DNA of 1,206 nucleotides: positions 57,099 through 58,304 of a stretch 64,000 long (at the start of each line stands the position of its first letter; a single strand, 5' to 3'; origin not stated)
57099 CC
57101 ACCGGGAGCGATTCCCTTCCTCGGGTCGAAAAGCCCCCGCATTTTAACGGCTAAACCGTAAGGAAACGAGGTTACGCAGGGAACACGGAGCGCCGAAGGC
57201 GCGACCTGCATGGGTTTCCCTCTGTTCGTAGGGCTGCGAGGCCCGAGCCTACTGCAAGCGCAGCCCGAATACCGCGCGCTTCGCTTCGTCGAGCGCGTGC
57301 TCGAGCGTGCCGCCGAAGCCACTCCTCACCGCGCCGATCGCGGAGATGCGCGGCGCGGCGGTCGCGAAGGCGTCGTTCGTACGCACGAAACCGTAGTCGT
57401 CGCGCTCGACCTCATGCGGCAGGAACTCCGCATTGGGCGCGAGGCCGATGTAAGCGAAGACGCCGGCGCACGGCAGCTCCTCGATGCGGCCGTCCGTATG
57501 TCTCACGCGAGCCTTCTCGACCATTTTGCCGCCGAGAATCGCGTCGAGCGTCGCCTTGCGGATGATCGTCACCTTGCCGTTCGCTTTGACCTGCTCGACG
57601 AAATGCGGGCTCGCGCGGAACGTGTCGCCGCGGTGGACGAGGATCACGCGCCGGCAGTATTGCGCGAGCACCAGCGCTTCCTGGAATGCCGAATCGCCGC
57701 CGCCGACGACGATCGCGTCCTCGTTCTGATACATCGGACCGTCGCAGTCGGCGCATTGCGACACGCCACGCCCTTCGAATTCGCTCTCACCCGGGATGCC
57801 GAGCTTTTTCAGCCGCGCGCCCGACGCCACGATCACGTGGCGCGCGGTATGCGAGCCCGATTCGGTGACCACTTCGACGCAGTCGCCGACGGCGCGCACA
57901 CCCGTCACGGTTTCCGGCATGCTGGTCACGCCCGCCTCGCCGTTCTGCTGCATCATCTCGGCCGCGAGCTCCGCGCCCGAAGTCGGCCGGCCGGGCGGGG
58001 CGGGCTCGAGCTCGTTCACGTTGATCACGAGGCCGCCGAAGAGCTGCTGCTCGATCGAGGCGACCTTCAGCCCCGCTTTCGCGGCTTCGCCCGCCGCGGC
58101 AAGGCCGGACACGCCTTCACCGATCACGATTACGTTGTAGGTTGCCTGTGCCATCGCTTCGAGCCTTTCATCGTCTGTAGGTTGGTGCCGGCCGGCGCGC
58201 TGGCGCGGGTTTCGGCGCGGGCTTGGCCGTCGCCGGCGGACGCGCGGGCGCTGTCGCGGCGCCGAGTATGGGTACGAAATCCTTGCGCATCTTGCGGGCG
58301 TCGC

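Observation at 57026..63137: Compact selenocysteine island whose only visible client is a redox fusion protein, not formate dehydrogenase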

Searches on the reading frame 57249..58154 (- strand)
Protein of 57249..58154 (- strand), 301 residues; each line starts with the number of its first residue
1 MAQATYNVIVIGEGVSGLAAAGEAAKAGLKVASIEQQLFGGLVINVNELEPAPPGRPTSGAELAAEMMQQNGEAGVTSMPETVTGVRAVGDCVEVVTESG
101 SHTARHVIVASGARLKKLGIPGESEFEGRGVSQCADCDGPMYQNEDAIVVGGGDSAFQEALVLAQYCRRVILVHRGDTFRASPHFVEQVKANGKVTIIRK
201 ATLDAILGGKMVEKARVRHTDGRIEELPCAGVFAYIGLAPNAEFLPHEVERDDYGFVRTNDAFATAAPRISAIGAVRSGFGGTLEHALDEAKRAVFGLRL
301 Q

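Call 7: search_protein_families(library=ncbifam, proteins=[window:57249-58154:-], max_evalue=0.001)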
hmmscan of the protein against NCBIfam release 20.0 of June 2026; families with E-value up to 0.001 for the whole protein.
window:57249-58154:- (301 aa): 49 families (the best 25 are shown)
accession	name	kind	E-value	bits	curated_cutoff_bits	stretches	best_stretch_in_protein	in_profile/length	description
TIGR01292.1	TRX_reduct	equivalog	3.1e-67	226.5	343.45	1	6-278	1-276/300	thioredoxin-disulfide reductase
TIGR03143.1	AhpF_homolog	hypoth_equivalog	2e-53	181.8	687.65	1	4-277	3-283/555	putative alkyl hydroperoxide reductase F subunit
TIGR03140.1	AhpF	equivalog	1.7e-48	165.4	502.9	1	3-276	210-486/515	alkyl hydroperoxide reductase subunit F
NF007614.0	PRK10262.1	equivalog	4.6e-34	118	644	1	7-276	8-283/321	thioredoxin-disulfide reductase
TIGR04018.1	Bthiol_YpdA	hypoth_equivalog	3.2e-17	62.3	339.9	1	81-280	91-292/316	YpdA family putative bacillithiol disulfide reductase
TIGR01350.1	lipoamide_DH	equivalog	2.1e-15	56.4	408.8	2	93-279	119-311/461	dihydrolipoyl dehydrogenase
NF004776.0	PRK06116.1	equivalog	3.8e-13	49.2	480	2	4-46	3-45/450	glutathione-disulfide reductase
TIGR02053.1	MerA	equivalog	9.5e-13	47.9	454.45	2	92-278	118-309/465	mercury(II) reductase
NF004991.0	PRK06370.1-3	subfamily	1.2e-12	47.2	620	1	3-47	33-77/509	FAD-containing oxidoreductase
TIGR01421.1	gluta_reduc_1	equivalog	1.4e-10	41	556.15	1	5-47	2-44/450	glutathione-disulfide reductase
NF004945.0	PRK06292.2-3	equivalog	5.3e-10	38.8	494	1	93-276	119-304/457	dihydrolipoyl dehydrogenase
NF041853.1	hythiocyan_redase_MerA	equivalog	5.8e-10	38.6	650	1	5-47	3-47/440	hypothiocyanous acid reductase MerA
TIGR01424.1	gluta_reduc_2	equivalog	3.9e-09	35.6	606.05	1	91-276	118-302/446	glutathione-disulfide reductase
NF010037.0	PRK13512.1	equivalog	3.5e-08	32.7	394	1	105-278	107-280/438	CoA-disulfide reductase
NF004992.0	PRK06370.1-4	equivalog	5.3e-08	31.7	629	1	4-97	3-92/459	FAD-containing oxidoreductase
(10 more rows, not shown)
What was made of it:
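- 57249..58154 (-): TrxR-like flavoprotein (301 aa) with an invariant C-A-D-C redox motif, and with HRGD and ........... variants of TrxR motifs. TIGR01292 226.5 bits, below the 343 cut-off (call 7).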

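Call 8: search_protein_families(library=pfam, proteins=[window:57249-58154:-], max_evalue=0.001)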
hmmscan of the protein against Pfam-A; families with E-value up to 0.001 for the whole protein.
window:57249-58154:- (301 aa): 8 families
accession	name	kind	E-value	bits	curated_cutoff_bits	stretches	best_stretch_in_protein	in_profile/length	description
PF07992.20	Pyr_redox_2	-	1.9e-32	113.3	26.1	1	6-287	1-287/291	Pyridine nucleotide-disulphide oxidoreductase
PF13738.12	Pyr_redox_3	-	1.2e-17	64.6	30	1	80-261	101-291/305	Pyridine nucleotide-disulphide oxidoreductase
PF00070.33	Pyr_redox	-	1.1e-10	42.3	22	1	147-213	2-73/82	Pyridine nucleotide-disulphide oxidoreductase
PF01266.30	DAO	-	3.5e-07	30.5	27.9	1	8-40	2-35/353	FAD dependent oxidoreductase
PF01946.23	Thi4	-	2.5e-05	24.1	26.2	1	5-40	17-54/235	Thi4 family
PF00890.30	FAD_binding_2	-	3.5e-05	23.6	20.4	0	8-37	2-31/414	FAD binding domain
PF03486.20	HI0933_like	-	0.00014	21.9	50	0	7-37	2-32/244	HI0933-like protein Rossmann domain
PF01134.28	GIDA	-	0.00087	18.9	22.1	0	7-37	1-31/391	Glucose inhibited division protein A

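Call 40: search_solved_structures(query=window:57252-58154:-, max_evalue=1e-10, show_alignments=1)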
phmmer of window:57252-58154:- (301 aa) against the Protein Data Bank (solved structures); distinct sequences matched with E-value up to 1e-10: 55.
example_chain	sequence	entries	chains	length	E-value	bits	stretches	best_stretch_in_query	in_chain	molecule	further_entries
5uth_A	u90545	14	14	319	1.3e-49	172.3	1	2-261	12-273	Thioredoxin reductase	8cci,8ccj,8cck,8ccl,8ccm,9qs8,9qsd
5uwy_A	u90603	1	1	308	1.4e-48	168.9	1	3-278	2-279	Thioredoxin reductase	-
5mh4_A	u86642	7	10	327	6.4e-47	163.5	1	2-279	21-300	Thioredoxin reductase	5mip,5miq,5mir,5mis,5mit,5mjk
2a87_A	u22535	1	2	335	1.8e-45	158.7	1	7-274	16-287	Thioredoxin reductase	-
9xub_A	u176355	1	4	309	2.2e-45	158.4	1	7-274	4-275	Thioredoxin reductase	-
4zn0_A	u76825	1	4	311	8.4e-44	153.2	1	4-277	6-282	Thioredoxin reductase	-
2q7v_A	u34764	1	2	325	1e-43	153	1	5-278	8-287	Thioredoxin reductase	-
4gcm_A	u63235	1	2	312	1.6e-43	152.3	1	2-278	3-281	Thioredoxin reductase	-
7aaw_A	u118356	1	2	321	7.9e-43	150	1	4-278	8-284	Thioredoxin reductase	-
3r9u_A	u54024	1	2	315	9.5e-43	149.8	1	4-248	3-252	Thioredoxin reductase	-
7jyp_A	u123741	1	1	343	1.1e-40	143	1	5-278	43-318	Thioredoxin reductase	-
3f8p_A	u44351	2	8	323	1.8e-39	139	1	88-282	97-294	Thioredoxin reductase (TrxB-3)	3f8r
3f8d_A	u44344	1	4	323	3.3e-38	134.9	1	88-282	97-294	Thioredoxin reductase (TrxB-3)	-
7p9d_A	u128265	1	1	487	2.4e-37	132.1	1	7-275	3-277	Thioredoxin reductase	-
6bwt_A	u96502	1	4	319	3.5e-37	131.5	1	6-279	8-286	Thioredoxin reductase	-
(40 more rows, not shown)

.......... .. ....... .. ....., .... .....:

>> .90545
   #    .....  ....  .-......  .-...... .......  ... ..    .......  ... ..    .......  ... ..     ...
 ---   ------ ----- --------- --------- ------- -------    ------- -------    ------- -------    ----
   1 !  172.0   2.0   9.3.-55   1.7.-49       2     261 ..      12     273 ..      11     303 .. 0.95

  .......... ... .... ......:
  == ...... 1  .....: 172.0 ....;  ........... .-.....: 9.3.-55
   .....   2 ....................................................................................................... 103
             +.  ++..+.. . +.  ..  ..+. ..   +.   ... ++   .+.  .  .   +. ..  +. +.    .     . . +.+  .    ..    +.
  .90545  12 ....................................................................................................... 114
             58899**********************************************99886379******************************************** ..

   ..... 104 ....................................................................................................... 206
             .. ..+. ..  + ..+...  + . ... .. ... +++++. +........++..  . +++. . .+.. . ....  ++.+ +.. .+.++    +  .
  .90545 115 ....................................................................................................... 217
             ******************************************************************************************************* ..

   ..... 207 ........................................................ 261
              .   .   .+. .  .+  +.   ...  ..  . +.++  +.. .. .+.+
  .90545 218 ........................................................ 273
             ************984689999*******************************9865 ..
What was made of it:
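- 57249..58154 (-): PDB TrxRs about 170 bits, with CADC aligned to CATC (call 40).
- Closest known: Low-Mr thioredoxin reductase. Same: Two Rossmann domains, the GxGxxG and GGGDSA motifs, and a CxxC (CADC) aligned with CATC of TrxR (call 40).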

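Call 80: search_dna_similar(query=window:57252-58154:-, collection=plasmids, mode=protein, max_rows=15)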
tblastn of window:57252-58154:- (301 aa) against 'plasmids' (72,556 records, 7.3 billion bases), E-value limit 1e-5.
Records with a match: 813; places in all: 987; records where one place covers at least 80% of the query: 192.
Best place of each record, by identity: <60% 813.
By first word of the organism name: Ralstonia 137; Sinorhizobium 56; Lactiplantibacillus 45; Streptomyces 38; Rhizobium 36; Rhodococcus 35; Leuconostoc 33; Bacillus 32; Acinetobacter 25; Pseudoalteromonas 15; and 129 more.
By predicted mobility (MOB-suite, as given by PLSDB): non-mobilizable 461; mobilizable 249; conjugative 103.
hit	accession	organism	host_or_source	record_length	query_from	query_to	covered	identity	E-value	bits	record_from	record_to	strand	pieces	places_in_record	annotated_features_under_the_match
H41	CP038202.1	Paracoccus ferrooxidans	single cell,bioreactor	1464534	35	301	89%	48.7%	1e-65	229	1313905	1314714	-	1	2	NAD(P)/FAD-dependent oxidoreductase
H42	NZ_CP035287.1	Paracoccus versutus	whole organism,soil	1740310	35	301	89%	48.3%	5e-65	228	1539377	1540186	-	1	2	none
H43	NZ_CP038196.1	Paracoccus versutus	single cell,soil adjacent to the roots ...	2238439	35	301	89%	48.3%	4e-64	225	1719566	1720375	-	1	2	none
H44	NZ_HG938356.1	Neorhizobium galegae bv. officinalis bv. officinalis str. ...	Galega officinalis root nodule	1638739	1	278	92%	39.8%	7e-37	146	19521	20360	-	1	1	record has no annotation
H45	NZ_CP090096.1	Neorhizobium galegae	Galega,Cell culture,Plant nodule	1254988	1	278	92%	39.4%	1e-35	142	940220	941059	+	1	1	record has no annotation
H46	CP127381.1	Aerococcus tenax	Homo sapiens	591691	2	277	92%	37.0%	6e-36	144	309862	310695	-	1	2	trxB: thioredoxin-disulfide reductase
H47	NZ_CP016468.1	Latilactobacillus curvatus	cell culture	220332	5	277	91%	37.1%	7e-41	158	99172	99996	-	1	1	trxB: thioredoxin-disulfide reductase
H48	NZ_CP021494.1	Leuconostoc mesenteroides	cell culture,Baechu-kimchi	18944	6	288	91%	37.0%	4e-27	147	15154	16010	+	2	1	none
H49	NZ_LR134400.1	Listeria monocytogenes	Homo sapiens,Vein blood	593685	3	278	92%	36.5%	1e-35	142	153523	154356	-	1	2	trxB: thioredoxin-disulfide reductase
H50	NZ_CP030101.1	Listeria monocytogenes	Environment,water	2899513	3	278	92%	36.5%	1e-35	142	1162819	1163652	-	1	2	none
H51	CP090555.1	Neorhizobium galegae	Galega,Cell culture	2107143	1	278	81%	40.7%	4e-28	150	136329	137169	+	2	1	none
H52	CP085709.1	Bacillus sp. CMF21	single cell,soil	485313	2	277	92%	35.7%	3e-33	135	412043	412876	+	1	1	trxB: thioredoxin-disulfide reductase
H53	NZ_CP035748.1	Leuconostoc mesenteroides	cell culture,food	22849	6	277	90%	36.0%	3e-25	141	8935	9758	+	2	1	none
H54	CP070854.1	Lactiplantibacillus plantarum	bacterial isolate,Fu-Tsai (Fermented ...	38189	5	277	91%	35.6%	2e-35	142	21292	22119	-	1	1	trxB: thioredoxin-disulfide reductase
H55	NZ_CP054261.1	Lactiplantibacillus plantarum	Organism,Orange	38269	5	277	91%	35.6%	2e-35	142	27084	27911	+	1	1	trxB: thioredoxin-disulfide reductase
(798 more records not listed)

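Call 82: get_annotated_region(hit=H41, flank=9000)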
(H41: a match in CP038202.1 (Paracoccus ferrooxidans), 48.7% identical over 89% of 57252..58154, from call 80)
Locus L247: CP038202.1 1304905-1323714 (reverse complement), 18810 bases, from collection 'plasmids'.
description: Paracoccus ferrooxidans strain NCCB 100066 plasmid pFER4, complete sequence
organism: Paracoccus ferrooxidans (NCBI taxid 327104)
taxonomy: Bacteria; Pseudomonadota; Alphaproteobacteria; Rhodobacterales; Paracoccaceae; Paracoccus; Paracoccus ferrooxidans
host: -; source: single cell,bioreactor; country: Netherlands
typing (MOB-suite, as given by PLSDB): non-mobilizable; replicon rep_cluster_746; mating-pair formation MPF_T
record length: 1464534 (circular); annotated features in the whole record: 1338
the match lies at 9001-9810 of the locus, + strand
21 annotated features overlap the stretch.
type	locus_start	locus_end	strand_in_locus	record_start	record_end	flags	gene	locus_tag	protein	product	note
CDS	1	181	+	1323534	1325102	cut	-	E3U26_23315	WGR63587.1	hypothetical protein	-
CDS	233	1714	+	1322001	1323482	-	-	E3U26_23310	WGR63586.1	5-methyltetrahydropteroyltriglutamate-- homocysteine methyltransferase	-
CDS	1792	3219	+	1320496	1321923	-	selA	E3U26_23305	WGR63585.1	L-seryl-tRNA(Sec) selenium transferase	-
CDS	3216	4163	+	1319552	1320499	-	trxB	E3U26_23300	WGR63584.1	thioredoxin-disulfide reductase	-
CDS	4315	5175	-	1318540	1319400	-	-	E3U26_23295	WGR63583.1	SDR family NAD(P)-dependent oxidoreductase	-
CDS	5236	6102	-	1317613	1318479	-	-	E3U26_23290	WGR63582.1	SDR family NAD(P)-dependent oxidoreductase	-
CDS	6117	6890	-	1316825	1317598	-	-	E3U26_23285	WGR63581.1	SDR family oxidoreductase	-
CDS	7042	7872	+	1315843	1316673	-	-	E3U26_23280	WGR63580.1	AraC family transcriptional regulator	-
CDS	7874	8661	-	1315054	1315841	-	-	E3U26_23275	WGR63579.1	IS5-like element ISPme2 family transposase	-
CDS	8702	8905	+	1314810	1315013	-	-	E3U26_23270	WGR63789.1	hypothetical protein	-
CDS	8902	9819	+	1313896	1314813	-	-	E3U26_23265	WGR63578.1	NAD(P)/FAD-dependent oxidoreductase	-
CDS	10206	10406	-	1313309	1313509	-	-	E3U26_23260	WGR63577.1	hypothetical protein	-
CDS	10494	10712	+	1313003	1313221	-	-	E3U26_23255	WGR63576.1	hypothetical protein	-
CDS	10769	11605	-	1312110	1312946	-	-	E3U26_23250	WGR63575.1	pyridoxal kinase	-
CDS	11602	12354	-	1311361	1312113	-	-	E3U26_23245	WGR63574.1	MOSC domain-containing protein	-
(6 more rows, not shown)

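Call 86: get_annotated_region(hit=H43, flank=10000)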
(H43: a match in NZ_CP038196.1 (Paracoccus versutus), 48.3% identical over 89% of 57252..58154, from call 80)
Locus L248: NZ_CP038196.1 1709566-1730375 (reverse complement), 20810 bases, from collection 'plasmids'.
description: Paracoccus versutus strain DSM 17099 plasmid pBEN, complete sequence
organism: Paracoccus versutus (NCBI taxid 34007)
taxonomy: Bacteria; Pseudomonadota; Alphaproteobacteria; Rhodobacterales; Paracoccaceae; Paracoccus; Paracoccus versutus
host: -; source: single cell,soil adjacent to the roots of the plant Clitoria ternatea; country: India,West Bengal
typing (MOB-suite, as given by PLSDB): conjugative; replicon rep_cluster_746; relaxase MOBP,MOBP; mating-pair formation MPF_T
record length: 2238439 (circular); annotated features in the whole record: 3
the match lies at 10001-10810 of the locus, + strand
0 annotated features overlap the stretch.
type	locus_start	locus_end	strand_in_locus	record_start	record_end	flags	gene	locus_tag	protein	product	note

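Call 89: find_related_loci(query=A6, collection=genome_contigs, flank=6000)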
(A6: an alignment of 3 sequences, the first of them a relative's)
Query A6 (305 aa) in genome_contigs; peptide patterns used: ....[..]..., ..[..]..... (x = any residue, [..] = any of these).
259 stretches matched a pattern; 212 encode a relative of the query (tblastn E <= 1e-3); the best 80 are kept; 80 distinct loci.
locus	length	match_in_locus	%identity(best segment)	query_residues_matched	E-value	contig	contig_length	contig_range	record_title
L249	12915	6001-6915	99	1-305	0e+0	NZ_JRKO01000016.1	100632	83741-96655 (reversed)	Paracoccus versutus strain DSM 582 Contig_16, whole genome shotgun sequence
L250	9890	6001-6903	72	5-305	3e-134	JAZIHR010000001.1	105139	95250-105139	MAG: Alphaproteobacteria bacterium isolate R2July2020-bin.2 R2July2020-bin.2_NODE_56_length_10513910.158468, whole genom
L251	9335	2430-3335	56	1-302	3e-102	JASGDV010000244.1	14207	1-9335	MAG: Sphingobium sp. isolate 5M034 JMF-2106-05-0005A.bin.34_251, whole genome shotgun sequence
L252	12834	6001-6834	54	25-302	9e-92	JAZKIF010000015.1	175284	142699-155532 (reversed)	MAG: Pseudomonadota bacterium isolate ADI_DC_SW_02_SPN_11032020-bin011 DCSW02SPN_B011_0_000000000015, whole genome shotg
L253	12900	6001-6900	50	1-302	7e-86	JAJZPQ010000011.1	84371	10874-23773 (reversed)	MAG: Proteobacteria bacterium isolate SKS1.bin129 NODE_414_length_84371_cov_4.515728, whole genome shotgun sequence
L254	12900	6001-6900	49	2-302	4e-82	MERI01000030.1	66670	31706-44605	MAG: Betaproteobacteria bacterium RIFCSPLOWO2_12_FULL_62_58 rifcsplowo2_12_scaffold_1270, whole genome shotgun sequence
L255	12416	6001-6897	51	1-301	4e-82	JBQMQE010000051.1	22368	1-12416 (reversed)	MAG: Burkholderiales bacterium isolate SAF384-004 bin5.fa-51, whole genome shotgun sequence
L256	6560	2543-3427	49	5-302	8e-81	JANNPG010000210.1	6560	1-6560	MAG: Betaproteobacteria bacterium isolate SOY_34_metabat_162 SOY_34_k141_1846226, whole genome shotgun sequence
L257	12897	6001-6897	48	5-303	2e-80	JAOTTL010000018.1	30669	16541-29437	MAG: Betaproteobacteria bacterium isolate 13_July_SF_Bin19 13_July_SF_Bin19_scaffold_410_c1, whole genome shotgun sequen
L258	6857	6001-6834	50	5-282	5e-80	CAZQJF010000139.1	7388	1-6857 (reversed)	MAG TPA_asm: uncultured Streptomycetaceae bacterium isolate SRP136066_co1_153 genome assembly, contig: NODE_15604_length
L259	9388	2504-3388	48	5-302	5e-80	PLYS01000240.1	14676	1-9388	MAG: Betaproteobacteria bacterium isolate palsa_1004 73.20120700_P3D.248_contig_110494, whole genome shotgun sequence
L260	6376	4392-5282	49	5-302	2e-79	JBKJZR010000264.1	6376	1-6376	MAG: Burkholderiales bacterium isolate swi_bin.253 S1Ck127_12383754_flag_0_multi_15.0000_len_6376, whole genome shotgun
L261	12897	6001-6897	48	5-303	3e-79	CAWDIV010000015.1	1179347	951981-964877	MAG: uncultured beta proteobacterium isolate MFD04850.bin.2.27 genome assembly, contig: contig_19715, whole genome shotg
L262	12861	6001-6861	48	5-294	6e-79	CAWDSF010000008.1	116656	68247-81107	MAG: uncultured beta proteobacterium isolate MFD00392.bin.2.342 genome assembly, contig: contig_22497, whole genome shot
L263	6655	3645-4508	48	1-292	8e-79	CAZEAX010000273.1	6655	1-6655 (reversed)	MAG TPA_asm: uncultured Streptomyces sp. isolate binchicken_co54_71 genome assembly, contig: NODE_21255_length_6655_cov_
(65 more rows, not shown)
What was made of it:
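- The TrxR-like subfamily has a patchy distribution (Burkholderiales clade, Paracoccus, a Sphingobium MAG), and in Paracoccus it sits on megaplasmids or chromids (calls 80, 82, 86, 89).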
